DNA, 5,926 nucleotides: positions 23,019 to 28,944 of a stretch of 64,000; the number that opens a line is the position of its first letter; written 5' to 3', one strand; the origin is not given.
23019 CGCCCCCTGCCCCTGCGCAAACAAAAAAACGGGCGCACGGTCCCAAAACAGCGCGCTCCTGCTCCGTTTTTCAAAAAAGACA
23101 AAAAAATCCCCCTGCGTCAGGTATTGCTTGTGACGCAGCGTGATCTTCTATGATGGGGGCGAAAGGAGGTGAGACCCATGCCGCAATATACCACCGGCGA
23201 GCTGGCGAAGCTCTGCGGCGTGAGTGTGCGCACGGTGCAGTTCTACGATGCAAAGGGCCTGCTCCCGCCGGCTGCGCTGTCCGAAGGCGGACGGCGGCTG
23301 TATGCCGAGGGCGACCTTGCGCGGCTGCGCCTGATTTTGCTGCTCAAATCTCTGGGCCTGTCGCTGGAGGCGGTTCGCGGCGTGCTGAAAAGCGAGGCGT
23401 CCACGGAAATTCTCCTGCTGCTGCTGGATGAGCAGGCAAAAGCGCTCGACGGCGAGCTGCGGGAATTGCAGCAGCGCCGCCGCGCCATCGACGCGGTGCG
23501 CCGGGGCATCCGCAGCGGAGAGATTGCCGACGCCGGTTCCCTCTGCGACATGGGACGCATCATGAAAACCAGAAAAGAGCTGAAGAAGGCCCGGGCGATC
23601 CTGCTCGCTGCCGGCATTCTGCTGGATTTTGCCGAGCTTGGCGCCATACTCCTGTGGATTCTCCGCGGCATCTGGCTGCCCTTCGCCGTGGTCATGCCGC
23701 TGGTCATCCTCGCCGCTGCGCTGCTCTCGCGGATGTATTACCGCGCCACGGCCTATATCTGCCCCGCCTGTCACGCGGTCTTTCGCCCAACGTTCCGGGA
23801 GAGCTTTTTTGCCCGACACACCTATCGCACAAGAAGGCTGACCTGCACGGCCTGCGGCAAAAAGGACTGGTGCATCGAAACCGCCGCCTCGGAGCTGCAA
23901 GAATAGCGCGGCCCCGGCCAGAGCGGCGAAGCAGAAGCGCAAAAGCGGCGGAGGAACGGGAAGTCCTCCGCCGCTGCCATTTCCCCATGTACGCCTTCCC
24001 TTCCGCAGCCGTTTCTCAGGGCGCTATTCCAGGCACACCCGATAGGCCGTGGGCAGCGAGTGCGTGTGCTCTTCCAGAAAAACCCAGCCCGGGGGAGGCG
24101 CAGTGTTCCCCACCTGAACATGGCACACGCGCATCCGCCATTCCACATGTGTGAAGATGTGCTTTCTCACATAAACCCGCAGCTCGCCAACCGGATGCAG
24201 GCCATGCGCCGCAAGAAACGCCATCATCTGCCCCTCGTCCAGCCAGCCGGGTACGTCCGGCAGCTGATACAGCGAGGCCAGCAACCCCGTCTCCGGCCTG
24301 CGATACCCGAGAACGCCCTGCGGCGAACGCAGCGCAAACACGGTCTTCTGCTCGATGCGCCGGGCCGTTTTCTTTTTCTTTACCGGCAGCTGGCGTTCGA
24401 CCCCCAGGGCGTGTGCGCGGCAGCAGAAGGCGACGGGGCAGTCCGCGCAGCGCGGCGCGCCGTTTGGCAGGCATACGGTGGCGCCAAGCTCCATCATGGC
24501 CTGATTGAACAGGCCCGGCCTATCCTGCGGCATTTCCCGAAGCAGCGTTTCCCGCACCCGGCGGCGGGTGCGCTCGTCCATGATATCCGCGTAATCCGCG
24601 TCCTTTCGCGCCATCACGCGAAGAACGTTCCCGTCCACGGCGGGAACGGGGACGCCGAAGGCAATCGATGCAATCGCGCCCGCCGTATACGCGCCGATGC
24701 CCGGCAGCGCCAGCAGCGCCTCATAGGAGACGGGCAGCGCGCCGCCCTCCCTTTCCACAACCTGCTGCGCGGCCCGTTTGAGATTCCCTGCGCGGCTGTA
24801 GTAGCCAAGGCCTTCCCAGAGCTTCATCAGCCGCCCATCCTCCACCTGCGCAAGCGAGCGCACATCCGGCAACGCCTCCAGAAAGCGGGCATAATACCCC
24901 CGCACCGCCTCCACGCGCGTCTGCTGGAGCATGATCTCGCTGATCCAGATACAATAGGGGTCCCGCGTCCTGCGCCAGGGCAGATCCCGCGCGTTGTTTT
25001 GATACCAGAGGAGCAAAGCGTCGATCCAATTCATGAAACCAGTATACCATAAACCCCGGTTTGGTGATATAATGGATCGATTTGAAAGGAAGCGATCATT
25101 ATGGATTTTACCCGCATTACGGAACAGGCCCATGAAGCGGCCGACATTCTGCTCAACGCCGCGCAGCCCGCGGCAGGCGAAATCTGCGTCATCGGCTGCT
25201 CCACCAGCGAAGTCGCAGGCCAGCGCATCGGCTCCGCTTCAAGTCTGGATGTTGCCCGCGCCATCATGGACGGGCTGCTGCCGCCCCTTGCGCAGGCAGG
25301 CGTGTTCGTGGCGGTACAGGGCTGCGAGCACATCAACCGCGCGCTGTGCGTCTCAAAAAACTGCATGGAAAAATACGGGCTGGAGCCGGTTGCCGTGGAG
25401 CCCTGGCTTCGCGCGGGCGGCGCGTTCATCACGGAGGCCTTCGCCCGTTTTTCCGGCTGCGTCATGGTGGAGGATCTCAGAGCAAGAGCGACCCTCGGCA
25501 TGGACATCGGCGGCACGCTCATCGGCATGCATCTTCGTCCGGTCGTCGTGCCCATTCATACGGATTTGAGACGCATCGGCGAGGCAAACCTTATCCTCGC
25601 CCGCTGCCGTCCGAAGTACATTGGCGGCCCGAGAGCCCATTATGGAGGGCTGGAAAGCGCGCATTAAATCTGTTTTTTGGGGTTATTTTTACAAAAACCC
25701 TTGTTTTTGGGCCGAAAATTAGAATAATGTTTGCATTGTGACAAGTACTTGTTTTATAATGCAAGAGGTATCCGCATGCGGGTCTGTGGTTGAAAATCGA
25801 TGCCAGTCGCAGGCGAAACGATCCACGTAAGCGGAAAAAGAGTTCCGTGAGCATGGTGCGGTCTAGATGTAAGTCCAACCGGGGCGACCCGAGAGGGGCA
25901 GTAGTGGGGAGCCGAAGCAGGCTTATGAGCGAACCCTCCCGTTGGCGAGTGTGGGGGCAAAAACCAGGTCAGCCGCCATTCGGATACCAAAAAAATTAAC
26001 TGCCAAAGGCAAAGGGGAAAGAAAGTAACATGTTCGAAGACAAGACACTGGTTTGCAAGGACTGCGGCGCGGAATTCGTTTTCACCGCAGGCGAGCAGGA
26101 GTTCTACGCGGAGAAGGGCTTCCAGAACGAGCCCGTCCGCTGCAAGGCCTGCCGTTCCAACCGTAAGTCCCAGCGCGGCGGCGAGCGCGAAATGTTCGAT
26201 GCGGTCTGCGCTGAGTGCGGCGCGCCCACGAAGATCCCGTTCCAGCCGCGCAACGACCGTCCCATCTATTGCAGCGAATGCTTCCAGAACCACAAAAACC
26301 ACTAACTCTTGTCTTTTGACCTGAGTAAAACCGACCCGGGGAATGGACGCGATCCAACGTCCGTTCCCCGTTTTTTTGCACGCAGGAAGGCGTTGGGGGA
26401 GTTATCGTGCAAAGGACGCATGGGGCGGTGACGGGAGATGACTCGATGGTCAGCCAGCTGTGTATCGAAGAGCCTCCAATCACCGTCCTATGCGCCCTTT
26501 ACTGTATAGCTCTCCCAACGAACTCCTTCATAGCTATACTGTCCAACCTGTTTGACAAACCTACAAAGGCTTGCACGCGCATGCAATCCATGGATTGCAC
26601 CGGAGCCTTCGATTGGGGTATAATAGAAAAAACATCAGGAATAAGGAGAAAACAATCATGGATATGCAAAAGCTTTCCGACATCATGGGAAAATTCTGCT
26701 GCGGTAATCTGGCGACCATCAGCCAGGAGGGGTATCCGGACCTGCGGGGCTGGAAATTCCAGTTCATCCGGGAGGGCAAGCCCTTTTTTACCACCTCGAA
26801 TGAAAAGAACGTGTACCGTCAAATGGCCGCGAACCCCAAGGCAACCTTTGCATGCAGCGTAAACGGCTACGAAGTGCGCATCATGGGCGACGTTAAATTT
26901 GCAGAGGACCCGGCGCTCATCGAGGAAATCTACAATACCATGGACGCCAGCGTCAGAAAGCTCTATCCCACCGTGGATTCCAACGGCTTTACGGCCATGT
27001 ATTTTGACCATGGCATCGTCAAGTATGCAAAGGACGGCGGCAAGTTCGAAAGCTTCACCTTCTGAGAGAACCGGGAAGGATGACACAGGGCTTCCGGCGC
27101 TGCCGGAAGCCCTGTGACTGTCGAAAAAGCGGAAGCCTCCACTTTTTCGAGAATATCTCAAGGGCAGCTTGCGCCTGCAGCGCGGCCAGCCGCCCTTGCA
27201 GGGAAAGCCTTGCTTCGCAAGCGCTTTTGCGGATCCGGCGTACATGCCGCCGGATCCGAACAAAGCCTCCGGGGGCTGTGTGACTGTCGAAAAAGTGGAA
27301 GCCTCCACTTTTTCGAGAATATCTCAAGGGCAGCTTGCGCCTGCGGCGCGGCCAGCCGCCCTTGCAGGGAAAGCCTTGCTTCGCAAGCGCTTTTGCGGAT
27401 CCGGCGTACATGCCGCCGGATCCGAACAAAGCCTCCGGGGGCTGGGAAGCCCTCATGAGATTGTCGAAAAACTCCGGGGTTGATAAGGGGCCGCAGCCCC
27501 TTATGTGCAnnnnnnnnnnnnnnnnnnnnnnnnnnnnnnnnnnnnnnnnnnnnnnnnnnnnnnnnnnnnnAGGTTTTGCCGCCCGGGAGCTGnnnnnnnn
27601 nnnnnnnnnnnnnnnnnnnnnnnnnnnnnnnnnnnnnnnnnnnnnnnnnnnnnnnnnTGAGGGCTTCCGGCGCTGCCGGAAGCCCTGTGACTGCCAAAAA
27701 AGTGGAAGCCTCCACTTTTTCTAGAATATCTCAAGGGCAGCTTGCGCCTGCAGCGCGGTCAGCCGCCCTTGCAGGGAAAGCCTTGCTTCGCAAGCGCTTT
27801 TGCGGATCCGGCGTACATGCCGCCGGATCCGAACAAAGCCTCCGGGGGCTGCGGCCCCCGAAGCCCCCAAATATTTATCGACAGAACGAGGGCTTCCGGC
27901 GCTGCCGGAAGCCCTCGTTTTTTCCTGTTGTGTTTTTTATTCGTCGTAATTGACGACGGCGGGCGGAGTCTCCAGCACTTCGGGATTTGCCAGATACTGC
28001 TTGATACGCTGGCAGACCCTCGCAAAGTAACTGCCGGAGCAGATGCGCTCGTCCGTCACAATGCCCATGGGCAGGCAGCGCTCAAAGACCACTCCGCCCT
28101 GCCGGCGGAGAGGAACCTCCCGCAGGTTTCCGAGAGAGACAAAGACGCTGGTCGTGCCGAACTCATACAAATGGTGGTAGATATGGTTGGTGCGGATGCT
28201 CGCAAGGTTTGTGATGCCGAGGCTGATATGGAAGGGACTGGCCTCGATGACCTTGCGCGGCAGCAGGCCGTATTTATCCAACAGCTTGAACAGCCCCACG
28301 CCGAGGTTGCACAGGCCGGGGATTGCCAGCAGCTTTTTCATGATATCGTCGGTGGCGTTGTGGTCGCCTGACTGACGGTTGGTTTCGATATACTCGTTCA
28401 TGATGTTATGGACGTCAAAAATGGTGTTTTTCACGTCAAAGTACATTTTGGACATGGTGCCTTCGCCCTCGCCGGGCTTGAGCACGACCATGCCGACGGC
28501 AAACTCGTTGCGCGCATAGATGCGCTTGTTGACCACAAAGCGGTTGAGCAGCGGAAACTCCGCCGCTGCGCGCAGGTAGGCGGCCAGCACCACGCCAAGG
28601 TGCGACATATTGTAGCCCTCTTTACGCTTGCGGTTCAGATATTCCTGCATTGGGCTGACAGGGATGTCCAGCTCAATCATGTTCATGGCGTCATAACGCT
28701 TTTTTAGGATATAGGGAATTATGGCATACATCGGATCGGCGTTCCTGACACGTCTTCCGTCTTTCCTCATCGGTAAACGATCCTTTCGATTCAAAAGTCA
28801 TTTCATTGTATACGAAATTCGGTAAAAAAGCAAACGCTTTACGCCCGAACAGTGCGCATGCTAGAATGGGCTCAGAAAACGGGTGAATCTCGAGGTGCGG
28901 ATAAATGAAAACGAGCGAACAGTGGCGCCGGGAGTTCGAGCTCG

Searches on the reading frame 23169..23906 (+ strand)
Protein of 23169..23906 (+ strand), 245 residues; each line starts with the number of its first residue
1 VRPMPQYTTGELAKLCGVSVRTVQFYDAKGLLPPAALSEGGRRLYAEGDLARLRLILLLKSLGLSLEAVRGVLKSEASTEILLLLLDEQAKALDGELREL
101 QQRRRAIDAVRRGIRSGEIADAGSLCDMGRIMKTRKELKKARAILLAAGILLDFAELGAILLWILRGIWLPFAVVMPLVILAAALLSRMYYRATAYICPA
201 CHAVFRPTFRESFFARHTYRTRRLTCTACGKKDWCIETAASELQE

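Call 7: search_protein_families(library=pfam, proteins=[window:23169-23906:+])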
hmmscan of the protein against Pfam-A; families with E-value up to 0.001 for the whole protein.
window:23169-23906:+ (245 aa): 4 families
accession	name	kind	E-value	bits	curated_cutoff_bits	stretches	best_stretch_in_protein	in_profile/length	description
PF13411.12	MerR_1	-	2.5e-20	72.8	21.6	1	7-75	1-68/69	MerR HTH family regulatory protein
PF00376.29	MerR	-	2.6e-15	56.4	28.2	1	8-45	1-38/38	MerR family regulatory protein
PF12728.13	HTH_17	-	3.6e-07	30.8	27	1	7-52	2-45/51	Helix-turn-helix domain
PF09278.17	MerR-DNA-bind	-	1.2e-05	26.3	25.4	1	50-109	1-64/65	MerR, DNA binding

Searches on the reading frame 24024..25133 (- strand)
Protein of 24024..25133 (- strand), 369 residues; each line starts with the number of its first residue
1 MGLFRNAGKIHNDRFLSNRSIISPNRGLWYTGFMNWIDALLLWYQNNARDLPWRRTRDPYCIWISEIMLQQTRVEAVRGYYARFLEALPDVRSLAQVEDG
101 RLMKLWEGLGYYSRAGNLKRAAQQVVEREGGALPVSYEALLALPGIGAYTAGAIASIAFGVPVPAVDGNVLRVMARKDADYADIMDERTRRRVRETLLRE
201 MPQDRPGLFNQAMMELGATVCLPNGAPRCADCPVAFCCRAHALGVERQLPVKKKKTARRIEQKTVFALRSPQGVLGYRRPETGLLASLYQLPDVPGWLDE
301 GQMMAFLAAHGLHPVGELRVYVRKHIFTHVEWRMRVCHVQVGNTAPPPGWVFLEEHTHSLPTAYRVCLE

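Call 7: search_protein_families(library=pfam, proteins=[window:24024-25133:-])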
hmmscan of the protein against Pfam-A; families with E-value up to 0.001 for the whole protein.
window:24024-25133:- (369 aa): 3 families
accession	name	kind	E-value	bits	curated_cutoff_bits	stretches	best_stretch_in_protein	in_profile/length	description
PF00730.31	HhH-GPD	-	5.8e-19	68.9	26.2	1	64-194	1-103/108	HhH-GPD superfamily base excision DNA repair protein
PF14815.12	NUDIX_4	-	1e-14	54.7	35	1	264-368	1-111/113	NUDIX domain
PF00633.29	HHH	-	1.8e-06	28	24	1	130-157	3-30/30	Helix-hairpin-helix motif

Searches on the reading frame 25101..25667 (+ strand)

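Call 7: search_protein_families(library=pfam, proteins=[window:25101-25667:+])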
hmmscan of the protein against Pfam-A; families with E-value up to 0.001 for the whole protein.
window:25101-25667:+ (188 aa): 1 family
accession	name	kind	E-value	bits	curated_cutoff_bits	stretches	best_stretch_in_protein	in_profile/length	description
PF04260.17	DUF436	-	5.1e-65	218.7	25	1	10-181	2-171/171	Protein of unknown function (DUF436)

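Call 30: search_protein_families(library=ncbifam, proteins=[window:25101-25667:+], max_evalue=0.01)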
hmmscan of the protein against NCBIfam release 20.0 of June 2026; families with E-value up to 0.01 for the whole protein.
window:25101-25667:+ (188 aa): 1 family
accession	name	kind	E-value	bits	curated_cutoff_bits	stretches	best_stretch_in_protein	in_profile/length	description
TIGR01440.1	TIGR01440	hypoth_equivalog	2.2e-55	187.1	145.3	1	17-181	10-172/172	TIGR01440 family protein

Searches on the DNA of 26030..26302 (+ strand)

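Call 48: search_rna_families(sources=[L131, L135, L141, L142, L149, L152, L164, L166, L168, L179, L181, L183, L184, L187, L190, L191, L197, L199, L200, L207], threshold=gathering)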
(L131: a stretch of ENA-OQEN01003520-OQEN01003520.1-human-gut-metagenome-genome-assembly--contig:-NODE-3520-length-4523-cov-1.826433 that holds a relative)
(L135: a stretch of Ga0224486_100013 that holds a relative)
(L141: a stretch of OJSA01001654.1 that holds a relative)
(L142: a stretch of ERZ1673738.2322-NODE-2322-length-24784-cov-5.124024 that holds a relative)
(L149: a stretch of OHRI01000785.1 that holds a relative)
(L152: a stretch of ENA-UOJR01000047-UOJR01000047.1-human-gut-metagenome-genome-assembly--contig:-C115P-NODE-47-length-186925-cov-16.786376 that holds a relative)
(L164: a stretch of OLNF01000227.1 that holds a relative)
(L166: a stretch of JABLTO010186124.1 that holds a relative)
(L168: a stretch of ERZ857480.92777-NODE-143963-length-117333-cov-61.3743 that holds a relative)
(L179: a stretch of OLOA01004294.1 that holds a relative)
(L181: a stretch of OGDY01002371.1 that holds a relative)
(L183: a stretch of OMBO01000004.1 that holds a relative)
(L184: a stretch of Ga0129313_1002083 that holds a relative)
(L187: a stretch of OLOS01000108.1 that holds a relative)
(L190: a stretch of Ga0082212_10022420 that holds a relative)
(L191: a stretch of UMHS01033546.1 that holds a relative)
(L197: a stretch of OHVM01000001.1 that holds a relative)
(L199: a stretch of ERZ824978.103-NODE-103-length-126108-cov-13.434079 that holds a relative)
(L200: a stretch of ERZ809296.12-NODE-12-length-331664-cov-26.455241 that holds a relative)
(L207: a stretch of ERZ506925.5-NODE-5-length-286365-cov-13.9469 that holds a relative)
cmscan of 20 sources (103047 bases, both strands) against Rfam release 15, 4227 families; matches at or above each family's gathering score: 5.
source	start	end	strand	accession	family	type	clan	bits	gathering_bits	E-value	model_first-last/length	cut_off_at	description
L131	2244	2457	+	RF03072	raiA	Cis-reg; riboswitch;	-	192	101.3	6.2e-49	1-209/209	no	raiA RNA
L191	3737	3809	+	RF00005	tRNA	Gene; tRNA;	CL00001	62.7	29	5e-11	1-71/71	no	tRNA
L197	3737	3809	+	RF00005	tRNA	Gene; tRNA;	CL00001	62.7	29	5e-11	1-71/71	no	tRNA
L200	3173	3243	+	RF00005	tRNA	Gene; tRNA;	CL00001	60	29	2.8e-10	1-71/71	no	tRNA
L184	1505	1588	-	RF00005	tRNA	Gene; tRNA;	CL00001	47.7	29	7.1e-07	1-71/71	no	tRNA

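Call 62: search_rna_families(sources=[L211, L212, L213], threshold=gathering)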
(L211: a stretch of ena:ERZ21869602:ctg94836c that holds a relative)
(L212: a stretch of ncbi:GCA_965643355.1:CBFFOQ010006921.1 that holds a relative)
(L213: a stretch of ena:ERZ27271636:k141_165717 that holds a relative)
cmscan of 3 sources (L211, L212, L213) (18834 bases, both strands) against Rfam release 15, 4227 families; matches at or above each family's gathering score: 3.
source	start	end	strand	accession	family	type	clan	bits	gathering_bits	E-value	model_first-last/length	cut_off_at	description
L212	2665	2959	+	RF03072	raiA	Cis-reg; riboswitch;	-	182.1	101.3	6.7e-47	1-209/209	no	raiA RNA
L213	2665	2959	+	RF03072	raiA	Cis-reg; riboswitch;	-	180.8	101.3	1.6e-46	1-209/209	no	raiA RNA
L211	2743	2959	+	RF03072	raiA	Cis-reg; riboswitch;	-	180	101.3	2.6e-46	1-209/209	no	raiA RNA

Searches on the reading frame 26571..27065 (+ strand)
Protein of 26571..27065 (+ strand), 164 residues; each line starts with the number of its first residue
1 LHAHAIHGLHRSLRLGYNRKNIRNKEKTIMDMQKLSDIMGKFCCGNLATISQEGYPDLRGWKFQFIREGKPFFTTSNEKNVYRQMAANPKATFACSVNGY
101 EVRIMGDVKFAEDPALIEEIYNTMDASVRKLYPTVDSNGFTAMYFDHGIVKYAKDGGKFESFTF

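Call 7: search_protein_families(library=pfam, proteins=[window:26571-27065:+])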
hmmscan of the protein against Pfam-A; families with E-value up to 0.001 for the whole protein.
window:26571-27065:+ (164 aa): 2 families
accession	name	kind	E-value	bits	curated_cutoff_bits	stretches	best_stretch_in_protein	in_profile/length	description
PF01243.27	PNPOx_N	-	6.6e-08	33.4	28.1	1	44-125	14-90/120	Pyridoxamine 5'-phosphate oxidase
PF16242.11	Pyrid_ox_like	-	0.00036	20.5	28.8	1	32-124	3-98/149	Pyridoxamine 5'-phosphate oxidase like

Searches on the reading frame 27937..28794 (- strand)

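Call 7: search_protein_families(library=pfam, proteins=[window:27937-28794:-])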
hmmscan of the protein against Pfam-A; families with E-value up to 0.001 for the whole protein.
window:27937-28794:- (285 aa): 1 family
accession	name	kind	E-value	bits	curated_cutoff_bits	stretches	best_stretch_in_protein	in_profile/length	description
PF00198.28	2-oxoacid_dh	-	6.3e-09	36.1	23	1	219-274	175-230/232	2-oxoacid dehydrogenases acyltransferase (catalytic domain)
